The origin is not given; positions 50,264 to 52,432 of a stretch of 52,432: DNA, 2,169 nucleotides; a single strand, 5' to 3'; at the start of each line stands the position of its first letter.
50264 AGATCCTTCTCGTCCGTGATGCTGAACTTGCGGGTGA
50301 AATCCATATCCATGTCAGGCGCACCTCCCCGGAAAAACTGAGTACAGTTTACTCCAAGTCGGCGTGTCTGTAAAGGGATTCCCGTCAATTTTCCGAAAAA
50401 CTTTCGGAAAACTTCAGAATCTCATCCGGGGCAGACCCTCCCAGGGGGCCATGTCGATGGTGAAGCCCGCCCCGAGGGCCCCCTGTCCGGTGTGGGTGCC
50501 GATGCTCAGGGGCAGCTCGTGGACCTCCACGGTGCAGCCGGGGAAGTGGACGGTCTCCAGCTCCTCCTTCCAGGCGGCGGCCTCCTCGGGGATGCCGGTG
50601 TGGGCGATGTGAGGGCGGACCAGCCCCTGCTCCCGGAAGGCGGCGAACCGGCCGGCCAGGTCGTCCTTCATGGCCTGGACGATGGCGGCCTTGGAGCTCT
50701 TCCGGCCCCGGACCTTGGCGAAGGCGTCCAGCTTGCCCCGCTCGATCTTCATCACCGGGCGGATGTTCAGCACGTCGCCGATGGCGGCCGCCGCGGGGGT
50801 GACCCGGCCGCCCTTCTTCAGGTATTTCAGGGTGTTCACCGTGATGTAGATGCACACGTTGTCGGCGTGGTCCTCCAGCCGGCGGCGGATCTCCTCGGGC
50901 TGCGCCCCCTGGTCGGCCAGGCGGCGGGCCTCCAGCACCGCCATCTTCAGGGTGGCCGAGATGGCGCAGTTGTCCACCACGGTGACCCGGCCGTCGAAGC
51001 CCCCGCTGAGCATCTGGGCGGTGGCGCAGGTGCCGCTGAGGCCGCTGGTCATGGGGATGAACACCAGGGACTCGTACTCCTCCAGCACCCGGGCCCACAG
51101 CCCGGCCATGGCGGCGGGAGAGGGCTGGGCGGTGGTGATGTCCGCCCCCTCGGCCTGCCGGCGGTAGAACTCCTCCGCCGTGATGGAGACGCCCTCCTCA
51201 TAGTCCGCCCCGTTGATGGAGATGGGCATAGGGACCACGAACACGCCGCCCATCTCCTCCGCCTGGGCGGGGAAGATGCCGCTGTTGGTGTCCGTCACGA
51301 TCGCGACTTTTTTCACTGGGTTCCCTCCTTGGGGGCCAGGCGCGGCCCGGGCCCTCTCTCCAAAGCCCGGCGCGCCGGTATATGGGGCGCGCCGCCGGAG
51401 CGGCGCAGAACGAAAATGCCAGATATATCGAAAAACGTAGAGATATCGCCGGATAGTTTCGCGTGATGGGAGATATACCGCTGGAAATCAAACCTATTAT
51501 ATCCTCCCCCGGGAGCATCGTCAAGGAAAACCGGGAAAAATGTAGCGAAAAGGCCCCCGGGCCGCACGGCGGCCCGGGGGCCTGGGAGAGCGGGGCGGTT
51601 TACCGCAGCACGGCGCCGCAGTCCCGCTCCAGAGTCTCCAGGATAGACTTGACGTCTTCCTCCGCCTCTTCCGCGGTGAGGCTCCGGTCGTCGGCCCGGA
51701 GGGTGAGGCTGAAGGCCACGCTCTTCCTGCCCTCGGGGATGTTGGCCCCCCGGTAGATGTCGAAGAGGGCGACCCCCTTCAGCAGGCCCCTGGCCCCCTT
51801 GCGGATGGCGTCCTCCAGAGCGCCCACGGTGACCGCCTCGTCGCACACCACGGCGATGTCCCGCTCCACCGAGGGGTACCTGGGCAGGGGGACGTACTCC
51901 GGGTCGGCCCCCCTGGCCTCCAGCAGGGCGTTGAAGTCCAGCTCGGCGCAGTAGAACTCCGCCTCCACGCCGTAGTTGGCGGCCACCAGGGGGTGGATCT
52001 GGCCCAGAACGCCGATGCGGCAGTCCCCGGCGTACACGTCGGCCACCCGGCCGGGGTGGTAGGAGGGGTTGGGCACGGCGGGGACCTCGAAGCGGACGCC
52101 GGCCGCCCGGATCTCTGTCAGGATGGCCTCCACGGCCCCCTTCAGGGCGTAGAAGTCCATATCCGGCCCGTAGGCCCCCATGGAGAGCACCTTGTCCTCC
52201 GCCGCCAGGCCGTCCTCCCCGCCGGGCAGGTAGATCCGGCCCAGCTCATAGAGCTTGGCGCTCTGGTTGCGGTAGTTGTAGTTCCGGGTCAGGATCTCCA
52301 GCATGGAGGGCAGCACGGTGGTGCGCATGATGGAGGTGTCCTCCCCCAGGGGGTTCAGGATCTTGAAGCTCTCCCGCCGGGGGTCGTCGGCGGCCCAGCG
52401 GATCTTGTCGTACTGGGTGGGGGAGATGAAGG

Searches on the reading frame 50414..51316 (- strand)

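Call 67: search_protein_families(library=pfam, proteins=[window:50414-51316:-], max_evalue=0.0001)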
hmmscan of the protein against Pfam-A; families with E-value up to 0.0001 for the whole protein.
window:50414-51316:- (300 aa): 1 family
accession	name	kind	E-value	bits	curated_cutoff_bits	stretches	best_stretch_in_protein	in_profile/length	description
PF02645.21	DegV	-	4e-68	230.2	27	1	3-285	1-277/280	Uncharacterised protein, DegV family COG1307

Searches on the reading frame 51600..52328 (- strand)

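Call 67: search_protein_families(library=pfam, proteins=[window:51600-52328:-], max_evalue=0.0001)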
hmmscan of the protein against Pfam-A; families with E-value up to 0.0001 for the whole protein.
window:51600-52328:- (242 aa): 2 families
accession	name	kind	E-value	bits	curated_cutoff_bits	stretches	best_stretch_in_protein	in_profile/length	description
PF17759.6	tRNA_synthFbeta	-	7.7e-37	127.3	22.4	1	1-132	74-214/214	Phenylalanyl tRNA synthetase beta chain CLM domain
PF03147.19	FDX-ACB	-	9.8e-28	96.9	31.1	1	149-242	1-94/94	Ferredoxin-fold anticodon binding domain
